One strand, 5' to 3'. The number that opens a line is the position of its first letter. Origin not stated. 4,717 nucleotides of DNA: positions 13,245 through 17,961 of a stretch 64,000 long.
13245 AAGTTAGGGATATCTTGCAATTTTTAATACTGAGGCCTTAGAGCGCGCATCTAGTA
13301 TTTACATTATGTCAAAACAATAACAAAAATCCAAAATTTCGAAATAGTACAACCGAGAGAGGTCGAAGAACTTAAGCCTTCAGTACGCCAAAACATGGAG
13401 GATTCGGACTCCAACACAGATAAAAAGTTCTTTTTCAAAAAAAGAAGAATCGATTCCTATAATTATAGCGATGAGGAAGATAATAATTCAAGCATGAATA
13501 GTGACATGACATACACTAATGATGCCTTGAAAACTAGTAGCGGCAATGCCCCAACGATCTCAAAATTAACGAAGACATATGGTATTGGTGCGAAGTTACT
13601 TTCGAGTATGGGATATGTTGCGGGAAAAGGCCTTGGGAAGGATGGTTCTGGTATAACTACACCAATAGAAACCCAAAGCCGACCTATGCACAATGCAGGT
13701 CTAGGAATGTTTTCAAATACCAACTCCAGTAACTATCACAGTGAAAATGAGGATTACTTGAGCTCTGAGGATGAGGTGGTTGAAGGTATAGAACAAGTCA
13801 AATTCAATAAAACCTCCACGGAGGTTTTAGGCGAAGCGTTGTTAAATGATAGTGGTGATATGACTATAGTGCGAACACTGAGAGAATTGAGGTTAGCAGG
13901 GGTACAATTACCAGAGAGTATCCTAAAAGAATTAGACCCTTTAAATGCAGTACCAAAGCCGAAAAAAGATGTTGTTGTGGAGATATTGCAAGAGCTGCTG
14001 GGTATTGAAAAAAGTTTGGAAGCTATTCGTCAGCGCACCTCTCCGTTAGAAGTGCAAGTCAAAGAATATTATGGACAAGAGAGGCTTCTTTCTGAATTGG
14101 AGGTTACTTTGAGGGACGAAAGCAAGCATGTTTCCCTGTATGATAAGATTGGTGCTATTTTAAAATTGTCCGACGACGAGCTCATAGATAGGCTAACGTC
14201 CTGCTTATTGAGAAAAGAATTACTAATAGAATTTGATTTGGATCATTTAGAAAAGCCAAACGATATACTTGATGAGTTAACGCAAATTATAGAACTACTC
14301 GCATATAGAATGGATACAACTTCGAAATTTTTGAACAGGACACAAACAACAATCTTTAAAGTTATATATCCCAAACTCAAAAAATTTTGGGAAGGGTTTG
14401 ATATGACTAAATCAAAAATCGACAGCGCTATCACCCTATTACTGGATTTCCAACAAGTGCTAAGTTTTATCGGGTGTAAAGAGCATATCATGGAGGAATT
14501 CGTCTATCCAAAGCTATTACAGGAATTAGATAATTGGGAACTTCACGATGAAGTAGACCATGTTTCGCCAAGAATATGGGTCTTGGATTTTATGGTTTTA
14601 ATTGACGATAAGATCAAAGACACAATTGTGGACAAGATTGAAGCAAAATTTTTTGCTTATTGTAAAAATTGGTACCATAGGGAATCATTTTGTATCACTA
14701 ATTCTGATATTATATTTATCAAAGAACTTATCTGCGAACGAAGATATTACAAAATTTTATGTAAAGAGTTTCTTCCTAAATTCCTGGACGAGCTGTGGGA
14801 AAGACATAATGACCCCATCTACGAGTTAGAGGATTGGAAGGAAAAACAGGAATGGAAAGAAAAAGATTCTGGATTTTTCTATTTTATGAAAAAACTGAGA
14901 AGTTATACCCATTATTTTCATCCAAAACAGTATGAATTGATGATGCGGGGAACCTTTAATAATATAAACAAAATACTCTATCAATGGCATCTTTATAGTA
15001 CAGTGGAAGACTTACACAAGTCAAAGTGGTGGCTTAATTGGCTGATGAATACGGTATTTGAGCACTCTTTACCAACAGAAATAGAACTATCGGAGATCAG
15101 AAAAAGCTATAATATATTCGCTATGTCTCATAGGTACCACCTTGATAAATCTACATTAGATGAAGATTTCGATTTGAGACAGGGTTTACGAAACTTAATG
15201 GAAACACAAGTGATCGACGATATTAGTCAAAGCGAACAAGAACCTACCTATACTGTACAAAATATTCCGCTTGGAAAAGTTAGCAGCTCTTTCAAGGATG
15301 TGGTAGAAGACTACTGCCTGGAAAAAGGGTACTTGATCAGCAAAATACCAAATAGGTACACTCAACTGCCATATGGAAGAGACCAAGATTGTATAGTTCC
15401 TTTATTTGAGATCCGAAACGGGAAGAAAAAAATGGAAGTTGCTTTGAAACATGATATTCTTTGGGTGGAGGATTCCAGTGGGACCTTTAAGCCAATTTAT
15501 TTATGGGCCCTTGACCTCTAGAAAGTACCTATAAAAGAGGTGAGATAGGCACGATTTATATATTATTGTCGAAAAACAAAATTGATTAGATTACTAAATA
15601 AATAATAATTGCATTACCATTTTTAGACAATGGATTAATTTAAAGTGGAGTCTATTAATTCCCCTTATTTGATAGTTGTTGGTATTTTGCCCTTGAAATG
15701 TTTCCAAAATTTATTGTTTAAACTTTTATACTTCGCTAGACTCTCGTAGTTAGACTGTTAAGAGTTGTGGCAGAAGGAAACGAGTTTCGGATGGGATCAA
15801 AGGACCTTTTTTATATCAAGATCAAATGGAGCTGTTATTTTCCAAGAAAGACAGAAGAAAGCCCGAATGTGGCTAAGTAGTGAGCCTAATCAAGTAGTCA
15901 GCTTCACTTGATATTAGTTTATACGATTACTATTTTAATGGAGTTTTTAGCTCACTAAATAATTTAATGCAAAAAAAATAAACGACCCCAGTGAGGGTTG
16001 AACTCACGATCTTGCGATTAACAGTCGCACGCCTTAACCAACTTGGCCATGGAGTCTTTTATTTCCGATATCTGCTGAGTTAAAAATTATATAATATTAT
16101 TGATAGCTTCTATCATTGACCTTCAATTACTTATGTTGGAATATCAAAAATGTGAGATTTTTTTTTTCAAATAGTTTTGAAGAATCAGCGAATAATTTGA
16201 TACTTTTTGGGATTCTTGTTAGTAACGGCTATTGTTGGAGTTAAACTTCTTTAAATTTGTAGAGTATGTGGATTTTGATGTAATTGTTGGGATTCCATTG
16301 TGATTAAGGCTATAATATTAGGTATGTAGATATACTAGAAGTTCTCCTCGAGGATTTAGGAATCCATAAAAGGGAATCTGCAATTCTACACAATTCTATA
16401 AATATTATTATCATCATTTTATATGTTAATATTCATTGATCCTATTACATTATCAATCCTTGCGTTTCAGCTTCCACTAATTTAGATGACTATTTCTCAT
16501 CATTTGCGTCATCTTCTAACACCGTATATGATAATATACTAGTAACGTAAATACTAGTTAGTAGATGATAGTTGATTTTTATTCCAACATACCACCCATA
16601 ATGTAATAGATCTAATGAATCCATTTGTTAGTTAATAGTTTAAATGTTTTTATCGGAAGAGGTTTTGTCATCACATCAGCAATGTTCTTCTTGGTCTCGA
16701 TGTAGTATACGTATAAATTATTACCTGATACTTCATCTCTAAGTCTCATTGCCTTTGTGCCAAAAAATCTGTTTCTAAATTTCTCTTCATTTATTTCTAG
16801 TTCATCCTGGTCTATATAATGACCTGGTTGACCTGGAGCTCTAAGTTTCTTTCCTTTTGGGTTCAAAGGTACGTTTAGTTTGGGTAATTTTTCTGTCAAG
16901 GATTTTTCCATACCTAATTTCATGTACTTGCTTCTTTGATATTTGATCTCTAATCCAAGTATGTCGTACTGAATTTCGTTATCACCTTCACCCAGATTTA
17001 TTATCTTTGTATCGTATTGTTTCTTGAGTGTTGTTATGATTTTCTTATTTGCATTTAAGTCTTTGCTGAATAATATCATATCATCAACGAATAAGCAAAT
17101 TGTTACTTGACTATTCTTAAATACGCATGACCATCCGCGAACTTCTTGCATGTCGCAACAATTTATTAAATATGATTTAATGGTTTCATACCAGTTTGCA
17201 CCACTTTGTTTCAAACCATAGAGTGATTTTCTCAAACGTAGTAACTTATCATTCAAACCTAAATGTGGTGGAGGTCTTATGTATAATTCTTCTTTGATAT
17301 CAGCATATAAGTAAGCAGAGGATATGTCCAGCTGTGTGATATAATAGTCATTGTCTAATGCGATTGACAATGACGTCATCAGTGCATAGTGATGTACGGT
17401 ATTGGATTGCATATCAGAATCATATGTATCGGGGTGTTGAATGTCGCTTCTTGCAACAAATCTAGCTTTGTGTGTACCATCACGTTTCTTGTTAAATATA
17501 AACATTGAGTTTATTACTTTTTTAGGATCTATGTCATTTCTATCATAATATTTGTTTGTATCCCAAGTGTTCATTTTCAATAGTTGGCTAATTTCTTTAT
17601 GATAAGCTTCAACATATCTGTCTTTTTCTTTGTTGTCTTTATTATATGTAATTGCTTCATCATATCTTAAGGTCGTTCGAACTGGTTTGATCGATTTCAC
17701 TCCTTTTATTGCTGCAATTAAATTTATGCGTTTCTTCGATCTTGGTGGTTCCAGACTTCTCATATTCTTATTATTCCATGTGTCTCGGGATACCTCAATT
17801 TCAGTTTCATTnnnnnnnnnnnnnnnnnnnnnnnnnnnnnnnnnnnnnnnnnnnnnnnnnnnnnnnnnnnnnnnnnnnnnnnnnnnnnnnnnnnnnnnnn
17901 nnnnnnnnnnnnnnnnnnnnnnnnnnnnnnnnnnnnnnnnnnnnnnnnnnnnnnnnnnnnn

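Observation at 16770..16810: Ty2 element with a clean in-frame deletion of the entire RNase H domain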

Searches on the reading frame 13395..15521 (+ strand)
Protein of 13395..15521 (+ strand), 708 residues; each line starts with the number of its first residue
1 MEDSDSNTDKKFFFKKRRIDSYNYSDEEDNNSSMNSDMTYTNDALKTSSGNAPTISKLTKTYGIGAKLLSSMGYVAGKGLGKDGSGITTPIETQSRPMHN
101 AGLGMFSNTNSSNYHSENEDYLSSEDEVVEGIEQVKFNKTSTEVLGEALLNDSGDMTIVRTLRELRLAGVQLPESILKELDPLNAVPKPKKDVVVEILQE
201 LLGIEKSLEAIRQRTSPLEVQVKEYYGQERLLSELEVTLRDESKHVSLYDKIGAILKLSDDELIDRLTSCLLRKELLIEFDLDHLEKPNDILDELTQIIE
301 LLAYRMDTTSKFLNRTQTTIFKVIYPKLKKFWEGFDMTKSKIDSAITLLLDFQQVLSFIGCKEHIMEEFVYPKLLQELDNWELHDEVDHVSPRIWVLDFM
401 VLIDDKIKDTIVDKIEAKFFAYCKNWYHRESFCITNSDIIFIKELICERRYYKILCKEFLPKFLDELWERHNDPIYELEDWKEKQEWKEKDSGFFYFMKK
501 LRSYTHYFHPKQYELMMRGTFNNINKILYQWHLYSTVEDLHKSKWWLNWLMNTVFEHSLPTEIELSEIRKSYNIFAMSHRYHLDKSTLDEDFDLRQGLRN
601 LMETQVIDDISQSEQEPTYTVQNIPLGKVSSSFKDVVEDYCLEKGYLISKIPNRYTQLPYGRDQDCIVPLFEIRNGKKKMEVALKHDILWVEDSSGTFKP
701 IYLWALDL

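Call 41: find_encoding_contigs(protein=window:13395-15521:+, flank=9000, max_places=10)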
Protein window:13395-15521:+ (708 aa): 24 contigs read that carry it; 10 places shown.
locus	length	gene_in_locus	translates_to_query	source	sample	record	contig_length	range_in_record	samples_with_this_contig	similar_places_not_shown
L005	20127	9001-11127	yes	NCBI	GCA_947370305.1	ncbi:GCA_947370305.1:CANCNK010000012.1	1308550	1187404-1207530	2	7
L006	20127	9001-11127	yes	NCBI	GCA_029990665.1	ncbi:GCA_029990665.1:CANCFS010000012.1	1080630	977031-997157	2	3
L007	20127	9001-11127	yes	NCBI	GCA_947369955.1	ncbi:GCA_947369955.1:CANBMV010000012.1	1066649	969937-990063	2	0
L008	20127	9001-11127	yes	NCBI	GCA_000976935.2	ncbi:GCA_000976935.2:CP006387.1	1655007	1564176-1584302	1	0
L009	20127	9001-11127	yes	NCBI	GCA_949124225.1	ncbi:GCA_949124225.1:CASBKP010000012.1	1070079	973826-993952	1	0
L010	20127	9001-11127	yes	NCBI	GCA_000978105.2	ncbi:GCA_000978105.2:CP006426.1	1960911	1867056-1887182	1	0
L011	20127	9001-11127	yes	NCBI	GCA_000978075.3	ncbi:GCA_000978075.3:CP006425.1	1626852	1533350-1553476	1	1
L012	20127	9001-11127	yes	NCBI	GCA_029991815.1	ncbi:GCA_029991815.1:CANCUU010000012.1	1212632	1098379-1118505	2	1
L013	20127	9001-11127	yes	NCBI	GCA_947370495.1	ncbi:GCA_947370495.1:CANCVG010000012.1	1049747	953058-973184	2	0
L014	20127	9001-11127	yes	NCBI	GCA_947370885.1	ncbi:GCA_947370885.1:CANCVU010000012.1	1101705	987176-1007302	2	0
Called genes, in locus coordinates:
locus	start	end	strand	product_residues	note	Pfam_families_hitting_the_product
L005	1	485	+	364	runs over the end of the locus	PF04909:Amidohydro_2 (weak)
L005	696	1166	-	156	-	PF04683:Rpn13_ADRM1_Pru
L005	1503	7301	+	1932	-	PF16172:DOCK_N (weak), PF25338:C2_DCK_4th, PF20421:DHR-2_Lobe_C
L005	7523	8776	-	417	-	PF04108:ATG17_like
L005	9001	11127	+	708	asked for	PF01585:G-patch, PF12656:G-patch_2 (weak)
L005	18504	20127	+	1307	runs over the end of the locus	PF23582:WHD_RGF3, PF00621:RhoGEF, PF00780:CNH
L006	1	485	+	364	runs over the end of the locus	PF04909:Amidohydro_2 (weak)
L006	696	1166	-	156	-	PF04683:Rpn13_ADRM1_Pru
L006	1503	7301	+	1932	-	PF16172:DOCK_N (weak), PF25338:C2_DCK_4th, PF20421:DHR-2_Lobe_C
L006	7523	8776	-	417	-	PF04108:ATG17_like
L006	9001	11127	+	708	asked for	PF01585:G-patch, PF12656:G-patch_2 (weak)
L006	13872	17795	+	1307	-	PF23582:WHD_RGF3, PF00621:RhoGEF, PF00780:CNH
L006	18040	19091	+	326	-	PF00106:adh_short, PF08659:KR, PF13561:adh_short_C2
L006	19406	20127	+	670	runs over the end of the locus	PF00097:zf-C3HC4 (weak), PF13445:zf-RING_UBOX (weak), PF14634:zf-RING_5 (faint), PF24921:RING_XB3-XBAT31 (weak)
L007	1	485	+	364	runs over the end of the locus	PF04909:Amidohydro_2 (weak)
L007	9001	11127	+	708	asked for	PF01585:G-patch, PF12656:G-patch_2 (weak)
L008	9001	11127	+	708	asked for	PF01585:G-patch, PF12656:G-patch_2 (weak)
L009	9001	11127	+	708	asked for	PF01585:G-patch, PF12656:G-patch_2 (weak)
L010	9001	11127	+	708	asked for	PF01585:G-patch, PF12656:G-patch_2 (weak)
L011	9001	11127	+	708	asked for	PF01585:G-patch, PF12656:G-patch_2 (weak)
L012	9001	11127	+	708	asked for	PF01585:G-patch, PF12656:G-patch_2 (weak)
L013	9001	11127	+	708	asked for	PF01585:G-patch, PF12656:G-patch_2 (weak)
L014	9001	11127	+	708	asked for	PF01585:G-patch, PF12656:G-patch_2 (weak)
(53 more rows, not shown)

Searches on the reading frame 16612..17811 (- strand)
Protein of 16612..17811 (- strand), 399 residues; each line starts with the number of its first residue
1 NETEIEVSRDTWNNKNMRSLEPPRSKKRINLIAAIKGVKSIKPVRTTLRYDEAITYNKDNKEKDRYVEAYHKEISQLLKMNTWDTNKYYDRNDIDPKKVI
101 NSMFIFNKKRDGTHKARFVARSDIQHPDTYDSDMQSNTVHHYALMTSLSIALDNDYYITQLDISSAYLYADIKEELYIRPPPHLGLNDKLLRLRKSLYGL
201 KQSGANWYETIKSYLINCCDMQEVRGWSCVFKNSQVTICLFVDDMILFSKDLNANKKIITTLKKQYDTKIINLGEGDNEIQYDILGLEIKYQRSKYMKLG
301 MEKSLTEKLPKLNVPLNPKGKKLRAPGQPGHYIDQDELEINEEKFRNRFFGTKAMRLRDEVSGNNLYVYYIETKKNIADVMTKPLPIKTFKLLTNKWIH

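Call 5: find_homologous_proteins(query=window:16612-17811:-, max_evalue=1e-20)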
Query window:16612-17811:- (399 aa): 25 proteins with E <= 1e-20 among 2260 candidates.
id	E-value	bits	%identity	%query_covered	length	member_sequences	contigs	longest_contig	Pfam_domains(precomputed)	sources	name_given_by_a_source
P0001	1.6e-194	664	82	87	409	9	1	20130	PF07727.20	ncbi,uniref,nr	ncbi:hypothetical protein SKUD_193209 [Saccharomyces kudriavzevii IFO 1802]|uniref:Reverse transcrip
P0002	7.5e-190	649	85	83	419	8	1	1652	PF07727.20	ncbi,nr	ncbi:hypothetical protein FZC27_7947g3704 [Saccharomyces cerevisiae]|nr:hypothetical protein FZC27_7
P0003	7.6e-150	517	85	53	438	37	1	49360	PF07727.20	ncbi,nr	ncbi:hypothetical protein SCY_3861 [Saccharomyces cerevisiae YJM789]|nr:hypothetical protein SCY_386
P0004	1.6e-138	480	80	69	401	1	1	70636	PF07727.20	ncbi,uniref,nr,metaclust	ncbi:YER160C-like protein [Saccharomyces cerevisiae x Saccharomyces kudriavzevii VIN7]|uniref:YER160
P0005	3.5e-114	400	83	54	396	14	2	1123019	PF07727.20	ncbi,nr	ncbi:hypothetical protein SCEN_G00510 [Saccharomyces cerevisiae]|nr:hypothetical protein SCEN_C00580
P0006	1.1e-95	339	54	76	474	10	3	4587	PF07727.20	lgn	-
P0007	1.4e-94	335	40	95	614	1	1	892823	PF07727.20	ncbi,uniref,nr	ncbi:hypothetical protein HG537_0H00200 [Torulaspora globosa]|uniref:Reverse transcriptase Ty1/copia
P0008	4.7e-93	330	58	64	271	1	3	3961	PF07727.20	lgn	-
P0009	5.9e-85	303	56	61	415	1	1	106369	PF07727.20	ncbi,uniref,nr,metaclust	ncbi:Tkp1 protein [Vanderwaltozyma polyspora DSM 70294]|uniref:Tkp1 protein n=1 Tax=Vanderwaltozyma 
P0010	9.4e-82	293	53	63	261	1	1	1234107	PF07727.20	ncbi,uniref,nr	ncbi:hypothetical protein HG536_0C00140 [Torulaspora globosa]|uniref:Reverse transcriptase Ty1/copia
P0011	2.8e-81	291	53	68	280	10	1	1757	PF07727.20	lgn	-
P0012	8.8e-79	283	47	72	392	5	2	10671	PF07727.20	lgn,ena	-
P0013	1.7e-78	282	54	67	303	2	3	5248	PF07727.20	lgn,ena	-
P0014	3.3e-77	278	53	67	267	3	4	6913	PF07727.20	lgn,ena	-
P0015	4.6e-74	268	53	62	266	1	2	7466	PF07727.20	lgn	-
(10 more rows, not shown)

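Call 34: search_solved_structures(query=P0003, max_evalue=10, show_alignments=3)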
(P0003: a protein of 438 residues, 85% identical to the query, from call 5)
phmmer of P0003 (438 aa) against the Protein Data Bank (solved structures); distinct sequences matched with E-value up to 10: 0.
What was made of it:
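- Tried and rejected: No hits (call 34).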

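Call 45: predict_structure(alignment_id=A2)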
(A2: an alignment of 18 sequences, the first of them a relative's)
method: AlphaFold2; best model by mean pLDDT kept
length: 438 residues; sequences in the alignment: 18
mean_pLDDT: 82.2   pTM: 0.84
mean pLDDT of the five models: 82.2, 81.5, 77.2, 76.1, 58.8
residues with pLDDT >= 90: 160; 70-90: 193; 50-70: 65; < 50: 20
segments of 3 or more residues with pLDDT < 50: 1-3, 35-38, 61-69
pLDDT, mean of each block of 10 residues (from residue 1): 71 96 93 51 58 64 46 75 92 92 91 95 92 85 91 93 94 88 61 64 71 87 91 88 85 82 90 91 83 76 82 93 74 86 92 93 92 83 65 85 89 85 82 84
secondary structure, 60 per line:
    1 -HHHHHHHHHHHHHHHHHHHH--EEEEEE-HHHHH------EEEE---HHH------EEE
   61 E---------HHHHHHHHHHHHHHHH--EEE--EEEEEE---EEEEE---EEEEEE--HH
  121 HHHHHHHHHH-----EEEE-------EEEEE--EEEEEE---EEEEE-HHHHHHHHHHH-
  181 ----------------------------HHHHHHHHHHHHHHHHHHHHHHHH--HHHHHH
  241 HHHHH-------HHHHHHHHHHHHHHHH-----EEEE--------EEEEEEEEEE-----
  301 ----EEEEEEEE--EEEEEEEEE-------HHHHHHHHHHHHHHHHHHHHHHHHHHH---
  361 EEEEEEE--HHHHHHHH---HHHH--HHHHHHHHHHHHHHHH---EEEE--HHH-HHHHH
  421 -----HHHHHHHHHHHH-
elements in order: H2-21 E24-29 H31-35 E42-45 E58-61 H71-86 E89-91 E94-99 E103-107 E111-116 H119-130 E136-139 E147-151 E154-159 E163-167 H169-179 H209-232 H235-245 H253-268 E274-277 E286-295 E305-312 E315-323 H331-357 E361-367 H370-377 H381-384 H387-402 E406-409 H416-420 H426-437
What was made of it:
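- On Functional type-1 RNase H domain (DEDD active site): In the model of an intact homologue, β1-β4 and αA-αB fall inside the deletion (call 45).
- AF2 model of an intact homologue: pLDDT 82, pTM 0.84 (call 45).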

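Call 48: fold_search(model_id=the predicted structure, library=pdb)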
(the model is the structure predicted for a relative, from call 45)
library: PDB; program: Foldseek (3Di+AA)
matches with E <= 10: 600; with E <= 0.001: 21
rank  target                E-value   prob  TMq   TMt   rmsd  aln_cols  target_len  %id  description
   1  4mh8                  1.2e-08  1.00  0.51  0.49   7.3       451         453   12  The crystal structure of the monomeric reverse transcriptase from moloney murine leukemia virus (released 2013-10-16)
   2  8wus_E                3.2e-08  1.00  0.46  0.44   7.9       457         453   11  SpCas9-MMLV RT-pegRNA-target DNA complex (termination) (released 2024-06-05)
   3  5dmq_A                5.1e-08  1.00  0.52  0.39   7.4       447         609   12  Crystal structure of mouse eRF1 in complex with Reverse Transcriptase (RT) of Moloney Murine Leukemia Virus (released 2016-07-06)
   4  4hkq_A                8.6e-08  1.00  0.44  0.43   8.0       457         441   11  XMRV reverse transcriptase in complex with RNA/DNA hybrid (released 2013-02-20)
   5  8ygj_E                2.3e-07  1.00  0.46  0.45   7.8       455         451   12  SpCas9-MMLV RT-pegRNA-target DNA complex (elongation 28-nt) (released 2024-06-05)
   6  7sr6_A                8.3e-06  1.00  0.33  0.26  20.0       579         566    9  Human Endogenous Retrovirus (HERV-K) reverse transcriptase ternary complex with dsDNA template Primer and dNTP (released 2022-07-20)
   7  4dg1_A                8.7e-06  1.00  0.36  0.30   9.4       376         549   13  Crystal structure of HIV-1 reverse transcriptase (RT) with polymorphism mutation K172A and K173A (released 2012-06-20)
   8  7o0h_B                4.7e-05  1.00  0.24  0.21  18.9       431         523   10  Structure of the foamy viral protease-reverse transcriptase dRH in complex with ds DNA. (released 2021-06-30)
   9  7o24_B                7.9e-05  0.99  0.19  0.18  20.3       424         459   13  Structure of the foamy viral protease-reverse transcriptase in complex with dsDNA. (released 2021-06-30)
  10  7ksf                  1.0e-04  1.00  0.25  0.16  19.0       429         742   12  Crystal structure of Prototype Foamy Virus Protease-Reverse Transcriptase (native) (released 2021-08-11)
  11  3v1o                  2.4e-04  1.00  0.21  0.46   7.4       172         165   14  Crystal structures of the reverse transcriptase-associated ribonuclease H domain of xenotropic murine leukemia-virus rel (released 2012-03-14)
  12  3u3g_A                2.8e-04  1.00  0.24  0.69   6.2       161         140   16  Structure of LC11-RNase H1 Isolated from Compost by Metagenomic Approach: Insight into the Structural Bases for Unusua (released 2012-03-07)
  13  8swc_A                2.9e-04  1.00  0.21  0.52   6.2       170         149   13  RNase H complex with ASO (OOO) and RNA (released 2024-06-19)
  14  1mu2_B                3.8e-04  0.96  0.19  0.20  21.2       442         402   12  CRYSTAL STRUCTURE OF HIV-2 REVERSE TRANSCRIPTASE (released 2002-10-30)
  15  3aly_A                4.5e-04  1.00  0.24  0.68   6.9       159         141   12  Crystal Structure of RNase HI from Sulfolobus tokodaii with C-terminal deletion (released 2011-06-22)
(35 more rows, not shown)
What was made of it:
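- Foldseek hits to MMLV RT and to many type-1 RNase H structures (call 48).
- Tried and rejected: I used structure prediction plus Foldseek instead (calls 45, 48).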
